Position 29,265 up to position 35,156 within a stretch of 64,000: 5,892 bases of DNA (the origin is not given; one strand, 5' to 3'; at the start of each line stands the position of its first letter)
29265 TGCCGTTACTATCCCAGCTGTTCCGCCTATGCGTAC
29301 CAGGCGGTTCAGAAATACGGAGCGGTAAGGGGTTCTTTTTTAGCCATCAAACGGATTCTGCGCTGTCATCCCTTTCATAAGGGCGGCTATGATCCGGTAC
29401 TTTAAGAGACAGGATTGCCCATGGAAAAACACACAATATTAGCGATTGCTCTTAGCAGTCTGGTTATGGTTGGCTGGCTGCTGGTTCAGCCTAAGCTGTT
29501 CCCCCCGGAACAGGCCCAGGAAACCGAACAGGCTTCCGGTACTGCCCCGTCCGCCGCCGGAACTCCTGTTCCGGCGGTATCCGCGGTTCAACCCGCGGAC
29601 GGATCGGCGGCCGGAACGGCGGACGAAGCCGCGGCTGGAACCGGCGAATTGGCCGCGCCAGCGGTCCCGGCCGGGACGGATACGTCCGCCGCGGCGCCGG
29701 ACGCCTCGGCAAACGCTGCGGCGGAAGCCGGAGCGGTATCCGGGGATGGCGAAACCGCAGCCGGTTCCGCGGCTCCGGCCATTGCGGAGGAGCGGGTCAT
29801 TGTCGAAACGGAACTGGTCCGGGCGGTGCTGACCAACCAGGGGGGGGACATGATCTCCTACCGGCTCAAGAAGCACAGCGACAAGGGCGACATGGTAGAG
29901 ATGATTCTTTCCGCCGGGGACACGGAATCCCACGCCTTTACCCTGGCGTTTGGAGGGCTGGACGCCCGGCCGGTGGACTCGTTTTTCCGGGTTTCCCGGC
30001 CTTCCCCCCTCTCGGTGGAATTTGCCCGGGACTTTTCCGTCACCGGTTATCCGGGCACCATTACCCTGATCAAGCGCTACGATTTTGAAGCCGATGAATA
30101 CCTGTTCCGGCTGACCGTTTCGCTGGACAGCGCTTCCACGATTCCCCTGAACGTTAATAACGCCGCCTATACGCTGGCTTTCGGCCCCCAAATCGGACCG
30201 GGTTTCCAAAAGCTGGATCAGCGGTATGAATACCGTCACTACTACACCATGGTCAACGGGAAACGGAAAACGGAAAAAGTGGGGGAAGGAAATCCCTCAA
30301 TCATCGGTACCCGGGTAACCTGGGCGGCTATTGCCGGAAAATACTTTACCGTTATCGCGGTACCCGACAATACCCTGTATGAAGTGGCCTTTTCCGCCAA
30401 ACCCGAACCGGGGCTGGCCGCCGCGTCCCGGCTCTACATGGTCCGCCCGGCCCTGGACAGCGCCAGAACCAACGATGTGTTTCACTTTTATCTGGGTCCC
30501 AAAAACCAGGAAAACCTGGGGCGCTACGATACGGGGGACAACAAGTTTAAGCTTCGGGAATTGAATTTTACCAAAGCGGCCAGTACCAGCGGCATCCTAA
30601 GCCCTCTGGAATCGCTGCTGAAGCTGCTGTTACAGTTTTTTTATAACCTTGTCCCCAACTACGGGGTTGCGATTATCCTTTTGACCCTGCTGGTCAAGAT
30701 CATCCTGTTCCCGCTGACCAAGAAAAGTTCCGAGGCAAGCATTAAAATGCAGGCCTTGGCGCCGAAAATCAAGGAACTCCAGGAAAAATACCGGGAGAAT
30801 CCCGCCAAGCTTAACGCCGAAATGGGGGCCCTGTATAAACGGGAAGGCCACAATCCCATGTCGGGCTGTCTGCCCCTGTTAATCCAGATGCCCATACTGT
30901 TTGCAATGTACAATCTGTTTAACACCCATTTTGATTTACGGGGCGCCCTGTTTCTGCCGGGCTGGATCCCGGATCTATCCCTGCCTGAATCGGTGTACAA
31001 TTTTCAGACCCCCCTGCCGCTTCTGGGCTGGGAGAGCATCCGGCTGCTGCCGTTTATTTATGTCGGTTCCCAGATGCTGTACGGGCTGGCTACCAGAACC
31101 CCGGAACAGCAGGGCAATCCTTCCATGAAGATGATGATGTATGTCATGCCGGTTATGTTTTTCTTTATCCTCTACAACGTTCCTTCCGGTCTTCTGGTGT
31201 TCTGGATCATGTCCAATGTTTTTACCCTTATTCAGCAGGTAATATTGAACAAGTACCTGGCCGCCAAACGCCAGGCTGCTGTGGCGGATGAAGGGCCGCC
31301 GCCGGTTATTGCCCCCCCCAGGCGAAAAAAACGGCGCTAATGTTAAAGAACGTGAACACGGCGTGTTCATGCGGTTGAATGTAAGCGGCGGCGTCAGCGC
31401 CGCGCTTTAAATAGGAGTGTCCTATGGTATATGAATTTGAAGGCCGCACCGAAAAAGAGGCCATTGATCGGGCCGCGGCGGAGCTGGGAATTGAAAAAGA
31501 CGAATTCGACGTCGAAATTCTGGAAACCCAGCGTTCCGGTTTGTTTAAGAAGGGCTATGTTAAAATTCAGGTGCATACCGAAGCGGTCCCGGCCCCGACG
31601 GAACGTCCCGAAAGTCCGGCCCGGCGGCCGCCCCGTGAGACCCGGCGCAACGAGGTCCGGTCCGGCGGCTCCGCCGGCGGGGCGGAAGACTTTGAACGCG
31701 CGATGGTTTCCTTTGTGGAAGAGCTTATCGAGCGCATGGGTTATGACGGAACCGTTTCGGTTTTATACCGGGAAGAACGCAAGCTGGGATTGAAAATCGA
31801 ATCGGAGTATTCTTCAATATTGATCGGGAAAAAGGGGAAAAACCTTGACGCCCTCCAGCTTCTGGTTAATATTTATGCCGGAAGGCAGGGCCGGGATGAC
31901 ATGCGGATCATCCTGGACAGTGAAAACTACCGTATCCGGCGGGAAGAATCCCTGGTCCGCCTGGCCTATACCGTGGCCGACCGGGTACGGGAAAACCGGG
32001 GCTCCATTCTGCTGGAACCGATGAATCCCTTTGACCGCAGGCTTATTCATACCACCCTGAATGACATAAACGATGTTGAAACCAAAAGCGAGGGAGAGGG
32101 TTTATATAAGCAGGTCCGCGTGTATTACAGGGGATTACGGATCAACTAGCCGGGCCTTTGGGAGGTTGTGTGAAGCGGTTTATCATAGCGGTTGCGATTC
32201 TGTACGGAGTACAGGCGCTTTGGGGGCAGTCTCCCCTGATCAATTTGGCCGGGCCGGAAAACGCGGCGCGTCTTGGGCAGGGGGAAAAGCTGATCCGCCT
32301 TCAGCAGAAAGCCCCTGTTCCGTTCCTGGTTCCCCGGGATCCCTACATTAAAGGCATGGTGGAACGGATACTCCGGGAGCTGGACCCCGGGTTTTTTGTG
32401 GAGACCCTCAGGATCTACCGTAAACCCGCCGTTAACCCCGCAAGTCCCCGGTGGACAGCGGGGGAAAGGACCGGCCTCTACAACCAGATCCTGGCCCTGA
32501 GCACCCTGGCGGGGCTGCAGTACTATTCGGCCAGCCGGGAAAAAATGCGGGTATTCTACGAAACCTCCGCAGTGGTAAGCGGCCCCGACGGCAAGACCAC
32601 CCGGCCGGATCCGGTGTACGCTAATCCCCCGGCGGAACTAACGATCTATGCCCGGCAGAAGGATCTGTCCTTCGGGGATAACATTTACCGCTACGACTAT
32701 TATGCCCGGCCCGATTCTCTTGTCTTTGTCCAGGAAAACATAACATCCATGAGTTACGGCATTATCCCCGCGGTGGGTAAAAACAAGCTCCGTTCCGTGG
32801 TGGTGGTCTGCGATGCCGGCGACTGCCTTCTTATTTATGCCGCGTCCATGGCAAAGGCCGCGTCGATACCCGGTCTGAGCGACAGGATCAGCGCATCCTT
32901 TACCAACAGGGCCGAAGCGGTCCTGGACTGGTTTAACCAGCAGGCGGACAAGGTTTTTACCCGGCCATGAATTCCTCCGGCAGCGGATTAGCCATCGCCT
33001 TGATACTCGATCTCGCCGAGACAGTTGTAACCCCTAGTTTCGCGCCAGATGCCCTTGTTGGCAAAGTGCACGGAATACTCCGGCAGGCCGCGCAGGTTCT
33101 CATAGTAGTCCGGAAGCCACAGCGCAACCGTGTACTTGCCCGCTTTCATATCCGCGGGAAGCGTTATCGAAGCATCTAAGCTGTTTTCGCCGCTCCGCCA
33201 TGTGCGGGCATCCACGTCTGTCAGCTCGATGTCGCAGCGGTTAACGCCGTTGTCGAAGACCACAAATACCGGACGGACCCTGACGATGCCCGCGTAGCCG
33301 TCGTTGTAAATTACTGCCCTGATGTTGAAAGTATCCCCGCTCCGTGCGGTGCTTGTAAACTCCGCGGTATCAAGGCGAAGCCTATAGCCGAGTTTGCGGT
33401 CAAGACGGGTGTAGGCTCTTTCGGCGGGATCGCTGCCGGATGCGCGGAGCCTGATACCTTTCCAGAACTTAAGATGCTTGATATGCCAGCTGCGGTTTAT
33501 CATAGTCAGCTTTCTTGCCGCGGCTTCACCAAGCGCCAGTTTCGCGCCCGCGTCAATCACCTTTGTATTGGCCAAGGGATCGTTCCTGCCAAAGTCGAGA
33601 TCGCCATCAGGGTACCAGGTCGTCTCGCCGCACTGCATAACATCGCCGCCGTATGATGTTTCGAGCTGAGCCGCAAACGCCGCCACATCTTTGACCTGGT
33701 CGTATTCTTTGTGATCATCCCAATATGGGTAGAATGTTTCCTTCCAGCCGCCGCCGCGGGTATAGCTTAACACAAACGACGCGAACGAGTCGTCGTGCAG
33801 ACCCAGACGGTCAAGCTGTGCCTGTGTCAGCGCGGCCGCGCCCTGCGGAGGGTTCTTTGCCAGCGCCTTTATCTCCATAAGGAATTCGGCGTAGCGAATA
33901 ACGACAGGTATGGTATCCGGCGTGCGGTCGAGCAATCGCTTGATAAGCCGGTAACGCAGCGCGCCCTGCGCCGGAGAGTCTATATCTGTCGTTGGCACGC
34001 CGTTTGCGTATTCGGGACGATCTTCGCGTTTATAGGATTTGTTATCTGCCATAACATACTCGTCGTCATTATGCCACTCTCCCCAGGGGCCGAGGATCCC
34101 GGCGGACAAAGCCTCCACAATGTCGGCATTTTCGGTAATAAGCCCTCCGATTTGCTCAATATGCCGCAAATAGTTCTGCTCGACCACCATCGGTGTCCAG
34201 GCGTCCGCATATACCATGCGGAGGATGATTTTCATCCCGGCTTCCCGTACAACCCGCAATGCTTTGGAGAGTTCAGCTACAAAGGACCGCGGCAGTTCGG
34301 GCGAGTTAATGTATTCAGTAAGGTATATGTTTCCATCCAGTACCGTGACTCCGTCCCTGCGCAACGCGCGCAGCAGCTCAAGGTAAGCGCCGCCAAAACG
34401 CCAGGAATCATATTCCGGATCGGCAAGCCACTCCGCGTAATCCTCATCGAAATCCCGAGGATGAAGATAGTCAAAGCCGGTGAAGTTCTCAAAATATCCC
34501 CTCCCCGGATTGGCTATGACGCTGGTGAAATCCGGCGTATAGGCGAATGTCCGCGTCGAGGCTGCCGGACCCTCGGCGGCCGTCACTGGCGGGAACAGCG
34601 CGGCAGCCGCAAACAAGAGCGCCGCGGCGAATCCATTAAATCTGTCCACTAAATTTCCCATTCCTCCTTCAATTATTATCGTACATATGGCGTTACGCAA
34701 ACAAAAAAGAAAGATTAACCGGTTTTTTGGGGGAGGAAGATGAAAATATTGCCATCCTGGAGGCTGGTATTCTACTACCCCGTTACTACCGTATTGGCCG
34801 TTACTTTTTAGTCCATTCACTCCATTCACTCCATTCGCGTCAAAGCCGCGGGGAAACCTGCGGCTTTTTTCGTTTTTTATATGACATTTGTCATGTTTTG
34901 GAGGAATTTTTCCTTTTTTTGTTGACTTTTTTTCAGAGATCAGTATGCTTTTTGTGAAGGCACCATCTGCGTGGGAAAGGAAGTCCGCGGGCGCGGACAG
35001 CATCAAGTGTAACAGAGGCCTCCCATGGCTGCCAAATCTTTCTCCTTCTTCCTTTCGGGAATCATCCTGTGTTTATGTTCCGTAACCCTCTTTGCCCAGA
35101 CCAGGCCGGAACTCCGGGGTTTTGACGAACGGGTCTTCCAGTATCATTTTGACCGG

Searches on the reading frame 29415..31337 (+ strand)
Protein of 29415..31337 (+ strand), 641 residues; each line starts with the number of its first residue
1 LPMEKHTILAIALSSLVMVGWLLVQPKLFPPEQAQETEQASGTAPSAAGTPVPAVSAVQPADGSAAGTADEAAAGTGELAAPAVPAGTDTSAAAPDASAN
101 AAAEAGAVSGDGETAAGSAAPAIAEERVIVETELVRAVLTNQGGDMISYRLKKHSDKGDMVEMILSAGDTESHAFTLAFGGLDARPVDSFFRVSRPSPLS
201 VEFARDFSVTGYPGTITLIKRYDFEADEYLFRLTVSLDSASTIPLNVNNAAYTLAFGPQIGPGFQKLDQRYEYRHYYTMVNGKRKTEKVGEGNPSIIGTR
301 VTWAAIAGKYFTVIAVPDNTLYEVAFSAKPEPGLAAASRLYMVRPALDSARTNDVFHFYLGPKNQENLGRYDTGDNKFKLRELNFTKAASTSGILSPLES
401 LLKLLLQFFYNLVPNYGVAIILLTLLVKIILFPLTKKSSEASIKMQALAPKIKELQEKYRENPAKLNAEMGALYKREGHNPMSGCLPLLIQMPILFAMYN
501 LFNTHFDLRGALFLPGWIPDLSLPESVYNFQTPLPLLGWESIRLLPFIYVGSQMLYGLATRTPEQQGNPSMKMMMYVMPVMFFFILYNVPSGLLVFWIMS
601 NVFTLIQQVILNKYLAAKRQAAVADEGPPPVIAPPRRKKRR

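Call 8: search_protein_families(library=pfam, proteins=[window:29415-31337:+], max_evalue=0.001)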
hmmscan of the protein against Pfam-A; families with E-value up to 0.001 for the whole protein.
window:29415-31337:+ (641 aa): 2 families
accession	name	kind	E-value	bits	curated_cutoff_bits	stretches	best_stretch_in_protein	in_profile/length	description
PF02096.25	60KD_IMP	-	3.4e-58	196.7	35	1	416-613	1-163/163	60Kd inner membrane protein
PF14849.12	YidC_periplas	-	2.9e-14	54.1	24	1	127-370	1-259/283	YidC periplasmic domain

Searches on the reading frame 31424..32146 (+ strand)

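Call 8: search_protein_families(library=pfam, proteins=[window:31424-32146:+], max_evalue=0.001)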
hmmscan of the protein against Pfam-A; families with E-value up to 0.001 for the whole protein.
window:31424-32146:+ (241 aa): 3 families
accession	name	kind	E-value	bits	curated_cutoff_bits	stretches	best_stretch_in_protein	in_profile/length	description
PF01424.28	R3H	-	6.1e-16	58.7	26.8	1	175-234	1-59/60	R3H domain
PF14804.11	Jag_N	-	1.4e-11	45.1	25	1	5-50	1-48/50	Jag N-terminus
PF13083.13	KH_KhpA-B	-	1.1e-10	41.7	32.1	1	96-161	2-70/73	KhpA/KhpB, KH domain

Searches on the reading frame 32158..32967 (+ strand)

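Call 8: search_protein_families(library=pfam, proteins=[window:32158-32967:+], max_evalue=0.001)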
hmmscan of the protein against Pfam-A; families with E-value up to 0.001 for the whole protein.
window:32158-32967:+ (270 aa): 1 family
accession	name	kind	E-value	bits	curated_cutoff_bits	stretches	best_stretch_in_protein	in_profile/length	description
PF20380.3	DUF6675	-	1.3e-61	208.4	27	1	9-262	8-253/254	Family of unknown function (DUF6675)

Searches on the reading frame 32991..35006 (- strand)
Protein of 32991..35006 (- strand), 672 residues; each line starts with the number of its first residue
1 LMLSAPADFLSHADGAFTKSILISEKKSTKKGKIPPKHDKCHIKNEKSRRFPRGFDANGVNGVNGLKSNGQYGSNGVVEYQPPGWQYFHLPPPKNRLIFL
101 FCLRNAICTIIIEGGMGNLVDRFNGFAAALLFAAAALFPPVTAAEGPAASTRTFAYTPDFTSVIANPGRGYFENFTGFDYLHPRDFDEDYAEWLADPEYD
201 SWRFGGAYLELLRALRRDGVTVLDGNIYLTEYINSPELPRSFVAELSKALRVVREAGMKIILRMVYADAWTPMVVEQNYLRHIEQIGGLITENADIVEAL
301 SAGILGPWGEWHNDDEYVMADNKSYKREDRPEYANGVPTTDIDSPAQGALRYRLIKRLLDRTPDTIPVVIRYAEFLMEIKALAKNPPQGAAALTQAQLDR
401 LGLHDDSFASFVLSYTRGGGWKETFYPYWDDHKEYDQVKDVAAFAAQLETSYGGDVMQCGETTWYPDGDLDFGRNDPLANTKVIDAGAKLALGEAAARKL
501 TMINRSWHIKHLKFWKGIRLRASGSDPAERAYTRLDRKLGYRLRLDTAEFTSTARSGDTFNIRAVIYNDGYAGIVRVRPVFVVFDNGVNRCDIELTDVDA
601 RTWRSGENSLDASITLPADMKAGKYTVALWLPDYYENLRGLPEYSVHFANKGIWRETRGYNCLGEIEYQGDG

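Call 8: search_protein_families(library=pfam, proteins=[window:32991-35006:-], max_evalue=0.001)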
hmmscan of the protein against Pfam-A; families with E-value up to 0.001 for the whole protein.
window:32991-35006:- (672 aa): 2 families
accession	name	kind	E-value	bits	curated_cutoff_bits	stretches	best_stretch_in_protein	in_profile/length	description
PF16116.10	DUF4832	-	4.3e-29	102.3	29.2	1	400-650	1-216/216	Domain of unknown function (DUF4832)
PF16173.10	DUF4874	-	1.2e-19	70.9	30.1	1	166-373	1-157/159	Domain of unknown function (DUF4874)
